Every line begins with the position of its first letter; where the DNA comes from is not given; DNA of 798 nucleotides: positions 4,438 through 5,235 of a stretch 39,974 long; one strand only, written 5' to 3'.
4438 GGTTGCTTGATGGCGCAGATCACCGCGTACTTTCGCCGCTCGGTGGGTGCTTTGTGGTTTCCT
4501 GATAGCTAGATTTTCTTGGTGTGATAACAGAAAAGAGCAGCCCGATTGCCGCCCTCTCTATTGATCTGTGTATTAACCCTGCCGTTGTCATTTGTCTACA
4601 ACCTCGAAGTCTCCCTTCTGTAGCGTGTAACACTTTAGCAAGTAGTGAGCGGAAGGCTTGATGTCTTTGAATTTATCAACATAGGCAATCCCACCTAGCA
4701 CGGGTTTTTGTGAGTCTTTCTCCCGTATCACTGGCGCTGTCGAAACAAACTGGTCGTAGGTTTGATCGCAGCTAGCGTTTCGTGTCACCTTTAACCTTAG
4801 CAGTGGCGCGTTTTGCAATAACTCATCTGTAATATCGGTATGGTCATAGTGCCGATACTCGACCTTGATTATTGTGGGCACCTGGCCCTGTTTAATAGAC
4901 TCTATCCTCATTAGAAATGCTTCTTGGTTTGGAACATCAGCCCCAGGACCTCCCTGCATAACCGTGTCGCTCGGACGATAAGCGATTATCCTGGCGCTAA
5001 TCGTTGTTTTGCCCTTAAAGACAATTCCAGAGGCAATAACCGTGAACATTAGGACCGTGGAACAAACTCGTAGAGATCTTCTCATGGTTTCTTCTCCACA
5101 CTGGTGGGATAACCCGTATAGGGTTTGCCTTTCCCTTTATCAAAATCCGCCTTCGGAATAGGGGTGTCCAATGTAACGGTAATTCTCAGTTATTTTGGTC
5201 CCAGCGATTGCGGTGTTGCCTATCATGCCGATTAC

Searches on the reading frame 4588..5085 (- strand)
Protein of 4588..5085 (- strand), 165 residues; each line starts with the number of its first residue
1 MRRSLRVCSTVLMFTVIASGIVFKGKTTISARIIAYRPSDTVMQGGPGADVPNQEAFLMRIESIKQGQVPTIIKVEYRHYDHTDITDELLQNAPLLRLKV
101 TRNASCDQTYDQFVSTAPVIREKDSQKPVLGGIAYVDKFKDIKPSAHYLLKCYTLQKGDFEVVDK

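Call 10: search_protein_families(library=pfam, proteins=[window:4588-5085:-], max_evalue=0.01)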
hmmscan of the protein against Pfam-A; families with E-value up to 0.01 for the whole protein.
window:4588-5085:- (165 aa): 0 families

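Call 11: find_encoding_contigs(protein=window:4588-5085:-, flank=10000, max_places=10)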
Protein window:4588-5085:- (165 aa): 2 contigs read that carry it; 2 places shown.
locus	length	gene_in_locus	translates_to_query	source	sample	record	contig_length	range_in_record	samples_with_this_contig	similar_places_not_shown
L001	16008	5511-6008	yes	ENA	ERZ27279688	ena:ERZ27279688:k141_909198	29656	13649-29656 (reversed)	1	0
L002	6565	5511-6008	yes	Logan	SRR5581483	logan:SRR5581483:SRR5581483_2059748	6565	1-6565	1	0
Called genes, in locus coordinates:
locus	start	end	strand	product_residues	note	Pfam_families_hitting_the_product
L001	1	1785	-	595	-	?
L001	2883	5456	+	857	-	PF05593:RHS_repeat (faint), PF25023:TEN_YD-shell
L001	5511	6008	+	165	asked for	-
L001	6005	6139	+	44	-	-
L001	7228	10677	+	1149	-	PF09371:Tex_N, PF22706:Tex_central_region, PF14639:YqgF (weak), PF16921:Tex_YqgF, PF12836:HHH_3, PF17674:HHH_9, PF00575:S1, PF23459:S1_RRP5, +1 more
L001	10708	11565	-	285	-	PF05096:Glu_cyclase_2, PF21959:DUF6923 (weak)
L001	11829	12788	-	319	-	PF05448:AXE1, PF02129:Peptidase_S15, PF01738:DLH (weak), PF12697:Abhydrolase_6, PF00561:Abhydrolase_1, PF12146:Hydrolase_4, PF00326:Peptidase_S9, PF03959:FSH1 (weak), +4 more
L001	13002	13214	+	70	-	-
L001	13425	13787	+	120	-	PF00072:Response_reg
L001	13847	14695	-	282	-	-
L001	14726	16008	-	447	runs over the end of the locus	PF02878:PGM_PMM_I, PF02879:PGM_PMM_II, PF02880:PGM_PMM_III, PF00408:PGM_PMM_IV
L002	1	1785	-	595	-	?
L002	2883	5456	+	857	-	PF05593:RHS_repeat (faint), PF25023:TEN_YD-shell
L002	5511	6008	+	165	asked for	-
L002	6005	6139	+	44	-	-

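Call 18: find_homologous_proteins(query=L001:7228-10677:+, max_evalue=1e-50)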
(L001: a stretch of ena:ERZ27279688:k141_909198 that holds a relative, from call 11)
Query L001:7228-10677:+ (1149 aa): 6164 proteins with E <= 1e-50 among 8000 candidates; the best 120 are listed.
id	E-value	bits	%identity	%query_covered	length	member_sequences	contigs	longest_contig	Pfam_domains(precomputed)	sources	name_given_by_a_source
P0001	0.0e+0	2450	100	98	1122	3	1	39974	PF16921.11,PF14639.12,PF00575.30,PF23459.2,PF12836.14,PF14635.13,PF17674.8,PF09371.16,PF22706.2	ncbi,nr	ncbi:MAG TPA: Tex-like N-terminal domain-containing protein, partial [Blastocatellia bacterium]|nr:T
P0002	0.0e+0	1642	67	100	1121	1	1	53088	PF16921.11,PF14639.12,PF00575.30,PF23459.2,PF12836.14,PF17674.8,PF09371.16,PF22706.2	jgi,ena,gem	-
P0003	2.4e-230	786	53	46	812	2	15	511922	PF16921.11,PF14639.12,PF00575.30,PF23459.2,PF12836.14,PF14635.13,PF17674.8,PF09371.16,PF22706.2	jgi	jgi:uncharacterized protein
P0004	2.6e-225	769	60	39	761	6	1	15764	PF16921.11,PF14639.12,PF00575.30,PF23459.2,PF12836.14,PF14635.13,PF17674.8,PF09371.16,PF22706.2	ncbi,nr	ncbi:MAG: Tex family protein [Geobacteraceae bacterium]|nr:Tex family protein [Geobacteraceae bacter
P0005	1.5e-224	767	59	40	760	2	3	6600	PF16921.11,PF14639.12,PF00575.30,PF23459.2,PF12836.14,PF14635.13,PF17674.8,PF09371.16,PF22706.2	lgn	-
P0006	2.4e-224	766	61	39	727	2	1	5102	PF16921.11,PF14639.12,PF00575.30,PF23459.2,PF12836.14,PF14635.13,PF17674.8,PF09371.16,PF22706.2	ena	-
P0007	4.3e-224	765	57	40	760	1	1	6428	PF16921.11,PF14639.12,PF00575.30,PF23459.2,PF12836.14,PF14635.13,PF17674.8,PF09371.16,PF22706.2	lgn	-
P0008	1.2e-223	764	57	40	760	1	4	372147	PF16921.11,PF14639.12,PF00575.30,PF23459.2,PF12836.14,PF14635.13,PF17674.8,PF09371.16,PF22706.2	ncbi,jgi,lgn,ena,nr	ncbi:MAG: Tex family protein [Geobacteraceae bacterium]|nr:Tex family protein [Geobacteraceae bacter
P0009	3.1e-223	762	59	40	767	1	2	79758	PF16921.11,PF14639.12,PF00575.30,PF23459.2,PF12836.14,PF14635.13,PF17674.8,PF09371.16,PF22706.2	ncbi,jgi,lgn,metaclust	metaclust:\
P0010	2.1e-222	760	57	41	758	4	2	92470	PF16921.11,PF14639.12,PF00575.30,PF23459.2,PF12836.14,PF03934.20,PF14635.13,PF17674.8,PF09371.16,PF22706.2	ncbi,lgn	ncbi:MAG: Tex family protein [Geothermobacteraceae bacterium]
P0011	5.6e-222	758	57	40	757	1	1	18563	PF16921.11,PF14639.12,PF00575.30,PF23459.2,PF12836.14,PF14635.13,PF17674.8,PF09371.16,PF22706.2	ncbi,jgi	-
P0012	5.8e-222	758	57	41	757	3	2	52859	PF16921.11,PF14639.12,PF00575.30,PF23459.2,PF12836.14,PF14635.13,PF17674.8,PF09371.16,PF22706.2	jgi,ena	jgi:uncharacterized protein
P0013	9.8e-222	757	60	39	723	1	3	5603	PF16921.11,PF14639.12,PF00575.30,PF23459.2,PF12836.14,PF17674.8,PF09371.16,PF22706.2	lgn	-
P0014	2.5e-221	756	60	39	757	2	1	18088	PF16921.11,PF14639.12,PF00575.30,PF23459.2,PF12836.14,PF14635.13,PF17674.8,PF09371.16,PF22706.2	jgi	jgi:uncharacterized protein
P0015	2.8e-221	756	55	42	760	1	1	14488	PF16921.11,PF14639.12,PF00575.30,PF23459.2,PF12836.14,PF03934.20,PF14635.13,PF17674.8,PF09371.16,PF22706.2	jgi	-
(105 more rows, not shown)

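Call 19: find_encoding_contigs(protein=P0002, flank=10000, max_places=6)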
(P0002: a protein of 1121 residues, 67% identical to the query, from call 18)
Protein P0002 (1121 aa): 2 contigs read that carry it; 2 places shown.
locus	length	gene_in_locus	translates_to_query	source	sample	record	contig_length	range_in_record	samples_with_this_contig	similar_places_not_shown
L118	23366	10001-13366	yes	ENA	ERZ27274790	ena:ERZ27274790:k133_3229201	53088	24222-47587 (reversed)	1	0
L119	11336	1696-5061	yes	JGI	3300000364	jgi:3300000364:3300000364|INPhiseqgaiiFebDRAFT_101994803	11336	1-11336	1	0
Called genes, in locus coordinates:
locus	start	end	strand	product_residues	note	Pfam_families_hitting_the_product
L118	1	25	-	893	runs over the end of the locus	PF12704:MacB_PCD, PF02687:FtsX, PF12704:MacB_PCD, PF02687:FtsX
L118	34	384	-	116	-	PF03551:PadR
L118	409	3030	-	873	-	PF12704:MacB_PCD, PF02687:FtsX, PF12704:MacB_PCD, PF02687:FtsX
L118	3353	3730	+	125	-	PF17329:DUF5367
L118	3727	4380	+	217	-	PF00440:TetR_N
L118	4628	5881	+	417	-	PF25917:BSH_RND, PF25876:HH_MFP_RND, PF25944:Beta-barrel_RND, PF25954:Beta-barrel_RND_2, PF25967:RND-MFP_C, PF25989:YknX_C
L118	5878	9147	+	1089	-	PF00873:ACR_tran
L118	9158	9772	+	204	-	PF00881:Nitroreductase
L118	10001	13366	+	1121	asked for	PF09371:Tex_N, PF22706:Tex_central_region, PF14639:YqgF (weak), PF16921:Tex_YqgF, PF12836:HHH_3, PF17674:HHH_9, PF00575:S1, PF23459:S1_RRP5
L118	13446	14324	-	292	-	PF05096:Glu_cyclase_2, PF21959:DUF6923 (weak)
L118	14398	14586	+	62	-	PF14255:Zn_ribbon_21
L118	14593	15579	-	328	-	PF00561:Abhydrolase_1, PF01738:DLH (faint), PF12146:Hydrolase_4, PF12697:Abhydrolase_6, PF00326:Peptidase_S9, PF02129:Peptidase_S15, PF05448:AXE1 (weak), PF12146:Hydrolase_4 (weak), +3 more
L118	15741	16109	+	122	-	PF00072:Response_reg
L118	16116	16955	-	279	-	-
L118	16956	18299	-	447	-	PF02878:PGM_PMM_I, PF02879:PGM_PMM_II, PF02880:PGM_PMM_III, PF00408:PGM_PMM_IV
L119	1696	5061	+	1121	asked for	PF09371:Tex_N, PF22706:Tex_central_region, PF14639:YqgF (weak), PF16921:Tex_YqgF, PF12836:HHH_3, PF17674:HHH_9, PF00575:S1, PF23459:S1_RRP5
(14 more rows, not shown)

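Call 20: find_encoding_contigs(protein=P0003, flank=6000, max_places=4)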
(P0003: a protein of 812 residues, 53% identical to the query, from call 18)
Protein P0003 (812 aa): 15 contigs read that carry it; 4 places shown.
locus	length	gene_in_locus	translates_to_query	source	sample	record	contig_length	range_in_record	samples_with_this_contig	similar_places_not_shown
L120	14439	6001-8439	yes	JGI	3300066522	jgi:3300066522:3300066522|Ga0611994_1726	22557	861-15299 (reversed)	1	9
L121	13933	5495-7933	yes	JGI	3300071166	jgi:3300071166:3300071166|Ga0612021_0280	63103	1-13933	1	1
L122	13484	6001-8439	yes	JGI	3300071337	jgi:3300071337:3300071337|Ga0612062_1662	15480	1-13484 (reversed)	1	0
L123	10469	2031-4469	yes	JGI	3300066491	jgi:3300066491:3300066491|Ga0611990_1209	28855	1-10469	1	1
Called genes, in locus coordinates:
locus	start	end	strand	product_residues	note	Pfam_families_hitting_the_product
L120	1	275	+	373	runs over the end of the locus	PF03417:AAT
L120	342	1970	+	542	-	PF16697:Yop-YscD_cpl, PF00498:FHA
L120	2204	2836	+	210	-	PF13489:Methyltransf_23, PF13847:Methyltransf_31, PF08241:Methyltransf_11, PF08242:Methyltransf_12, PF13649:Methyltransf_25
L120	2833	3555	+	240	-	PF01940:DUF92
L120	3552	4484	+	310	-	PF01040:UbiA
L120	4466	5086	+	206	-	-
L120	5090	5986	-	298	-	-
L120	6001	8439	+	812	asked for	PF09371:Tex_N, PF22706:Tex_central_region, PF14639:YqgF (weak), PF16921:Tex_YqgF, PF12836:HHH_3, PF17674:HHH_9, PF00575:S1, PF23459:S1_RRP5, +1 more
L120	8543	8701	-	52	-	-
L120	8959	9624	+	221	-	PF00226:DnaJ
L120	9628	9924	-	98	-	-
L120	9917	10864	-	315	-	PF00551:Formyl_trans_N, PF02911:Formyl_trans_C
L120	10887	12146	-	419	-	PF13174:TPR_6 (faint)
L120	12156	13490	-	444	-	PF02616:SMC_ScpA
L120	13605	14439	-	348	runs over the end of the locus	-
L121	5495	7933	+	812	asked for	PF09371:Tex_N, PF22706:Tex_central_region, PF14639:YqgF (weak), PF16921:Tex_YqgF, PF12836:HHH_3, PF17674:HHH_9, PF00575:S1, PF23459:S1_RRP5, +1 more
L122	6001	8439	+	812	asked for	PF09371:Tex_N, PF22706:Tex_central_region, PF14639:YqgF (weak), PF16921:Tex_YqgF, PF12836:HHH_3, PF17674:HHH_9, PF00575:S1, PF23459:S1_RRP5, +1 more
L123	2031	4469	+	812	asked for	PF09371:Tex_N, PF22706:Tex_central_region, PF14639:YqgF (weak), PF16921:Tex_YqgF, PF12836:HHH_3, PF17674:HHH_9, PF00575:S1, PF23459:S1_RRP5, +1 more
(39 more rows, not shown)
